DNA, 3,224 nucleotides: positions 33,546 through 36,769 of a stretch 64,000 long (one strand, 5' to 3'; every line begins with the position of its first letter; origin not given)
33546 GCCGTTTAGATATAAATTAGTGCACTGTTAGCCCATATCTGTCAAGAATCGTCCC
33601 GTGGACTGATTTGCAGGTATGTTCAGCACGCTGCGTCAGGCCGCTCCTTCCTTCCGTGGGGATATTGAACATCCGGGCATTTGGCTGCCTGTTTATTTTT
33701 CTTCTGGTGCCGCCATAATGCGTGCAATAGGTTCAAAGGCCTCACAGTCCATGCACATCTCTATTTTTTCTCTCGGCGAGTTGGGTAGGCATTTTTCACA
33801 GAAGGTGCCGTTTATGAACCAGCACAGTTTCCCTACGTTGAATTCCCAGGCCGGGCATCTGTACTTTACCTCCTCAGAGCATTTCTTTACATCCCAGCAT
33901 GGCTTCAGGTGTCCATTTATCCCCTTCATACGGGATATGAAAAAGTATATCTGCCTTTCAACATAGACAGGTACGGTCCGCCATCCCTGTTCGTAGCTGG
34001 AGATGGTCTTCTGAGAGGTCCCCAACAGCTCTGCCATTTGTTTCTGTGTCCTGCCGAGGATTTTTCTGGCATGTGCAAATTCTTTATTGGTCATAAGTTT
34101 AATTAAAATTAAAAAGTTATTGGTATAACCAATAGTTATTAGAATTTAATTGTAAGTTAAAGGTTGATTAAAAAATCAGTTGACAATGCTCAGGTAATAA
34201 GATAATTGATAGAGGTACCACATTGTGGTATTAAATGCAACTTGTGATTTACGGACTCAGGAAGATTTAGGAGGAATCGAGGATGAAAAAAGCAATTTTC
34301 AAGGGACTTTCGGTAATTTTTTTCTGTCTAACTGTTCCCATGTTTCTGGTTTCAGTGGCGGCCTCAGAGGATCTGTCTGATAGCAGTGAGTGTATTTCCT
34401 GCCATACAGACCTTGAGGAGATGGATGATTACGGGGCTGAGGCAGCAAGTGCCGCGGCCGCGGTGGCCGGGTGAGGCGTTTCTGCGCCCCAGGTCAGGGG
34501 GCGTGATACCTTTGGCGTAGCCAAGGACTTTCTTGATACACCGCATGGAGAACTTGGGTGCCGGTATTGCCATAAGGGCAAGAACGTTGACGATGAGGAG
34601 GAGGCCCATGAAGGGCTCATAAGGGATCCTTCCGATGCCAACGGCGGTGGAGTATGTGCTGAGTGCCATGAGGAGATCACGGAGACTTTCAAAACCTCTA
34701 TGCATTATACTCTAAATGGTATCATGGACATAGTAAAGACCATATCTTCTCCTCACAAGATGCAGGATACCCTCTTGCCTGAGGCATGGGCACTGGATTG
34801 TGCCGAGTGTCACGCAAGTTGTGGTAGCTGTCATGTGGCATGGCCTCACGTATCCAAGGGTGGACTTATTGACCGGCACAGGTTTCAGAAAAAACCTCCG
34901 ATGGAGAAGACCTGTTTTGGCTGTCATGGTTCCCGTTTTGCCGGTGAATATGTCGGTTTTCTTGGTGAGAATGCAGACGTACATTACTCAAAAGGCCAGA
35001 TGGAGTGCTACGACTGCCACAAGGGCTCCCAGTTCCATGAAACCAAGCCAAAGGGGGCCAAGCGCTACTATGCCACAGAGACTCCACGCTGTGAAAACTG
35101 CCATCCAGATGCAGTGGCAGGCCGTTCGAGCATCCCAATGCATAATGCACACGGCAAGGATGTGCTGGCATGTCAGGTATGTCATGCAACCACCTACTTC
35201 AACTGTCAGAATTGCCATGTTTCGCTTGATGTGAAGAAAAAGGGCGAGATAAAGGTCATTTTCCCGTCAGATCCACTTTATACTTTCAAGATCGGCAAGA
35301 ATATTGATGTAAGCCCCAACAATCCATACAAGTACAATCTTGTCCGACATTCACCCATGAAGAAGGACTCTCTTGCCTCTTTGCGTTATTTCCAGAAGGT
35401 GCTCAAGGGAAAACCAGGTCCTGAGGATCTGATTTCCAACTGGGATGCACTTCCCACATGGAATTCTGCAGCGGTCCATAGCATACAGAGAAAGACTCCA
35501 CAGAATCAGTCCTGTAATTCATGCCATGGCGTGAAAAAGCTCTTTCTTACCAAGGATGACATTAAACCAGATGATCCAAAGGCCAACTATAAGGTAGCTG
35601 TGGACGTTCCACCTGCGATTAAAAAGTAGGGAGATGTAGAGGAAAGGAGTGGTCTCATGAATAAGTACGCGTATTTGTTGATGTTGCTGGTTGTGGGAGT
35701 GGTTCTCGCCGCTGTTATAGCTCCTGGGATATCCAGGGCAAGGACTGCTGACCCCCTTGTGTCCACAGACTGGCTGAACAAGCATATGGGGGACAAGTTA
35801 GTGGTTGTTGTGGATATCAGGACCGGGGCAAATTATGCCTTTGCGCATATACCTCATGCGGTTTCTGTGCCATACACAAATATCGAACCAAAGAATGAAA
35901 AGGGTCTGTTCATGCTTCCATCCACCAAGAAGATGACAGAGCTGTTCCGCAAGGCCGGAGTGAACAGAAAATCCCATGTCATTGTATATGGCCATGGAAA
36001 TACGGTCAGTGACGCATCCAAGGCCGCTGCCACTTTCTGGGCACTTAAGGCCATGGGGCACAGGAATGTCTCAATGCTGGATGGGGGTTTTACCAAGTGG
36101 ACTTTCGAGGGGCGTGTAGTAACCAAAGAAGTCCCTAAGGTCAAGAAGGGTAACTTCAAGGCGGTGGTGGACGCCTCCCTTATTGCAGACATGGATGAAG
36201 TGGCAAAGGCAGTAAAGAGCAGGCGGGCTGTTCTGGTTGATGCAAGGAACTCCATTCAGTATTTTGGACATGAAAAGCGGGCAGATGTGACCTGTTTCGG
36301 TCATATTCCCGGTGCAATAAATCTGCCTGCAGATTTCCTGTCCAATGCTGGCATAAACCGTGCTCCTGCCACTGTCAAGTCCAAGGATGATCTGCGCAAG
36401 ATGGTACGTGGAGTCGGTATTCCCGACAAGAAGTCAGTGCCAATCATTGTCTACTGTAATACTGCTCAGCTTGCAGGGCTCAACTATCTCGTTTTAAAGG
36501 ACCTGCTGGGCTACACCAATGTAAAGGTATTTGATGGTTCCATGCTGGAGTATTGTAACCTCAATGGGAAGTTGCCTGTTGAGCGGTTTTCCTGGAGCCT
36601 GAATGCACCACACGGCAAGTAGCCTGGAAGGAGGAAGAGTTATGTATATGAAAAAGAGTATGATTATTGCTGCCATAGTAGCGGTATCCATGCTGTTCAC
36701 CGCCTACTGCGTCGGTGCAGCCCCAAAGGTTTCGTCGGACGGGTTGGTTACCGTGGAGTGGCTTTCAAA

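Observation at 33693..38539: Candidate periplasmic sulfur/selenium redox module: Sec-multihaem cytochrome, two exported rhodaneses, an outer-membrane barrel and a divergent Cys-rich regulator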

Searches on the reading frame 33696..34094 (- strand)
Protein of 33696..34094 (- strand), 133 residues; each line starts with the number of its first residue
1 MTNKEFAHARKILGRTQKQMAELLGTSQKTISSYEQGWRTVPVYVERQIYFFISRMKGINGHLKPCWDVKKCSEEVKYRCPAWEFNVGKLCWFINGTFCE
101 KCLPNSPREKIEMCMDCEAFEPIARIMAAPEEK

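Call 5: search_protein_families(library=pfam, proteins=[window:33696-34094:-], max_evalue=0.01)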
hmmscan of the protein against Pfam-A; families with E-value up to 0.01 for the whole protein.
window:33696-34094:- (133 aa): 4 families
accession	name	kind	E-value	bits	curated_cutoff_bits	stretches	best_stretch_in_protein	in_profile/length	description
PF01381.28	HTH_3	-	4.6e-07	30.2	23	1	9-41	4-35/55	Helix-turn-helix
PF12844.13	HTH_19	-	8.8e-06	26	30.2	1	7-42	5-39/64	Helix-turn-helix domain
PF13560.12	HTH_31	-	4.7e-05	24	27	1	7-42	7-42/64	Helix-turn-helix domain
PF13518.12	HTH_28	-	0.0021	18.6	25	0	14-40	12-38/52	Helix-turn-helix domain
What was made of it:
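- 33693..34094 (-): Divergent regulator: XRE-type HTH plus a C-terminal 8-Cys 'two-CW' domain. PF01381 HTH_3 (E 4.6e-7, call 5).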

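Call 6: search_protein_families(library=ncbifam, proteins=[window:33696-34094:-], max_evalue=0.01)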
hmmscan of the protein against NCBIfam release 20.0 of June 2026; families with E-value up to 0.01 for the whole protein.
window:33696-34094:- (133 aa): 8 families
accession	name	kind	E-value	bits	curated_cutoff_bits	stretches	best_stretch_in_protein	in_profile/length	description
NF045718.1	two_CW_domain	domain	1.3e-11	44.7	35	1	65-123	2-77/80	two-CW domain-containing protein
TIGR03830.1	CxxCG_CxxCG_HTH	subfamily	6.7e-06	25.9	61.8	1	2-41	66-105/127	type II TA system antitoxin MqsA family protein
TIGR03070.1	couple_hipB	subfamily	6.8e-06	25.9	71.65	1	9-41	10-42/58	type II toxin-antitoxin system Y4mF family antitoxin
NF041951.1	phage_RstR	subfamily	1.8e-05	24.9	80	1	3-37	4-38/108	RstR family transcriptional repressor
NF047948.1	male_kill_WMK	equivalog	0.00055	19.5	300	1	5-43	166-204/300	WO male-killing family protein Wmk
NF040522.1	VC1465_fam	subfamily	0.00081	19.4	70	1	7-45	2-40/111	VC1465 family Xer recombination activation factor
NF041265.1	NadS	equivalog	0.0056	17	60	1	9-40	35-69/94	NadS family protein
TIGR02937.1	sigma70-ECF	superfamily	0.0076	15.9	42.9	0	9-36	128-155/165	sigma-70 family RNA polymerase sigma factor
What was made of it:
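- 33693..34094 (-): NCBIfam NF045718 two_CW_domain scores 44.7 bits against a cut-off of 35 (call 6).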

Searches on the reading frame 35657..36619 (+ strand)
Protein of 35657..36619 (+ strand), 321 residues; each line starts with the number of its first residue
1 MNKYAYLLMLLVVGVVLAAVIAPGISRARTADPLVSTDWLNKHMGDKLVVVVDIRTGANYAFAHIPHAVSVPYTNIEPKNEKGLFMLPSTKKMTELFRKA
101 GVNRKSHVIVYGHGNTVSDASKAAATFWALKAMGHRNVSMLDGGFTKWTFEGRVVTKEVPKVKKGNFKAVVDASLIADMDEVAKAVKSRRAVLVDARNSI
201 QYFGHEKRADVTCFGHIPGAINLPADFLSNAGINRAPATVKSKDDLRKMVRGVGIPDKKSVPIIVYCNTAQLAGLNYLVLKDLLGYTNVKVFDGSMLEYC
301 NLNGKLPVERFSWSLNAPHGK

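Call 5: search_protein_families(library=pfam, proteins=[window:35657-36619:+], max_evalue=0.01)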
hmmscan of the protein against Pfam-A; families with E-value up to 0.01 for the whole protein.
window:35657-36619:+ (321 aa): 1 family
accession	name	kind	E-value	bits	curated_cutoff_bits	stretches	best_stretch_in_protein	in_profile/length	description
PF00581.25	Rhodanese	-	6.5e-34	116.9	22.2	2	36-149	1-100/102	Rhodanese-like domain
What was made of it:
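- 35657..36622 (+): Exported tandem rhodanese 1, with catalytic Cys267 in the loop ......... PF00581 twice (call 5).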

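Call 6: search_protein_families(library=ncbifam, proteins=[window:35657-36619:+], max_evalue=0.01)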
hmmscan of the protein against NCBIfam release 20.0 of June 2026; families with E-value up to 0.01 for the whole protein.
window:35657-36619:+ (321 aa): 11 families
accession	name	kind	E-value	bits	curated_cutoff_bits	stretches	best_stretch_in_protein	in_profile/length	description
NF008557.0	PRK11493.1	equivalog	5.1e-34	117.6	250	1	33-309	5-278/281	3-mercaptopyruvate sulfurtransferase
NF040901.1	SeO3_TeO2_ExtH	equivalog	1.8e-15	56.9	200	1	40-303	60-350/430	selenite/tellurite reduction operon rhodanese-like protein ExtH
NF001195.0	PRK00162.1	equivalog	1.6e-07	31.6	102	1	42-150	14-98/108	thiosulfate sulfurtransferase GlpE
NF045521.1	rhoda_near_glyco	subfamily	1.9e-07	31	145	0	35-157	20-117/144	rhodanese homology domain-containing protein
NF041203.1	rhodanese_LYCAU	equivalog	8.5e-07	28.7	115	0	26-62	14-50/126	rhodanese-related (seleno)protein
NF045694.1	seleno_TsoB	exception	4.5e-05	21.7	805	1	35-163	46-164/572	rhodanese/DsbD fusion-like selenoprotein TsoB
NF006444.0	PRK08762.1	equivalog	9.4e-05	21.2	449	0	102-158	66-117/387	molybdopterin-synthase adenylyltransferase MoeB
NF008752.0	PRK11784.1-4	equivalog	0.00074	18.4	266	0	49-77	19-47/357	tRNA 2-selenouridine(34) synthase MnmH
TIGR02981.1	phageshock_pspE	exception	0.0015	18.8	126.3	0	254-293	53-90/101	thiosulfate sulfurtransferase PspE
NF008750.0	PRK11784.1-2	equivalog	0.0033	16.6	241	0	42-75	9-42/346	tRNA 2-selenouridine(34) synthase MnmH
NF007627.0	PRK10287.1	equivalog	0.0056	16.9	102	0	255-292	56-91/104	thiosulfate sulfurtransferase PspE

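Call 90: search_solved_structures(query=window:35657-36619:+, max_evalue=0.00001)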
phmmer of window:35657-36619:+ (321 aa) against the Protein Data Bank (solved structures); distinct sequences matched with E-value up to 0.00001: 30.
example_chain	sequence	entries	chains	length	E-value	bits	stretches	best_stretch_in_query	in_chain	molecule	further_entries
1uar_A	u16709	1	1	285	3.2e-33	118.7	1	32-304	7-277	Rhodanese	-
3hwi_A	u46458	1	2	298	4.1e-28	101.9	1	18-309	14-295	Thiosulfate sulfurtransferase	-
3aax_A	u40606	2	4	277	2.1e-27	99.6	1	31-309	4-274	Putative thiosulfate sulfurtransferase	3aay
8agf_A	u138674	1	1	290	7.4e-27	97.8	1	62-299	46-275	Thiosulfate sulfurtransferase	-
1rhd_A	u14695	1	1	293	3.4e-26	95.6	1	60-300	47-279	RHODANESE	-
1boh_A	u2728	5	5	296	2.3e-25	92.9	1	60-300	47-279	RHODANESE | CARBOXYMETHYLATED RHODANESE | SULFUR-SUBSTITUTED RHODANESE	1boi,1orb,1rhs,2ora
1dp2_A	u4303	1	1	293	2.3e-25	92.9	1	60-300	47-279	RHODANESE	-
8q5z_A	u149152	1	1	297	2.3e-25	92.9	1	60-300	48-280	Thiosulfate sulfurtransferase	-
8k55_A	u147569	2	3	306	8.1e-25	91.1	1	32-301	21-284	sulfur transferase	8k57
1urh_A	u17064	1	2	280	8.2e-24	87.8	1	35-309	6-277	3-MERCAPTOPYRUVATE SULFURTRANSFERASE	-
5wqj_A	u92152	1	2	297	3.9e-23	85.6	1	63-299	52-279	Sulfurtransferase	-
5wqk_A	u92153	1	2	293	4.1e-23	85.5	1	63-299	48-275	Sulfurtransferase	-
3p3a_A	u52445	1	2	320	1.6e-21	80.2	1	19-302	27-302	Thiosulfate sulfurtransferase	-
3olh_A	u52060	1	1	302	2e-21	80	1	61-299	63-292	3-mercaptopyruvate sulfurtransferase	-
4jgt_A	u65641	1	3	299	2.1e-21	79.8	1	62-299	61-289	3-mercaptopyruvate sulfurtransferase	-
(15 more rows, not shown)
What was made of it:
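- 35657..36622 (+): Best solved relative is 1uar (E 3e-33, call 90).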
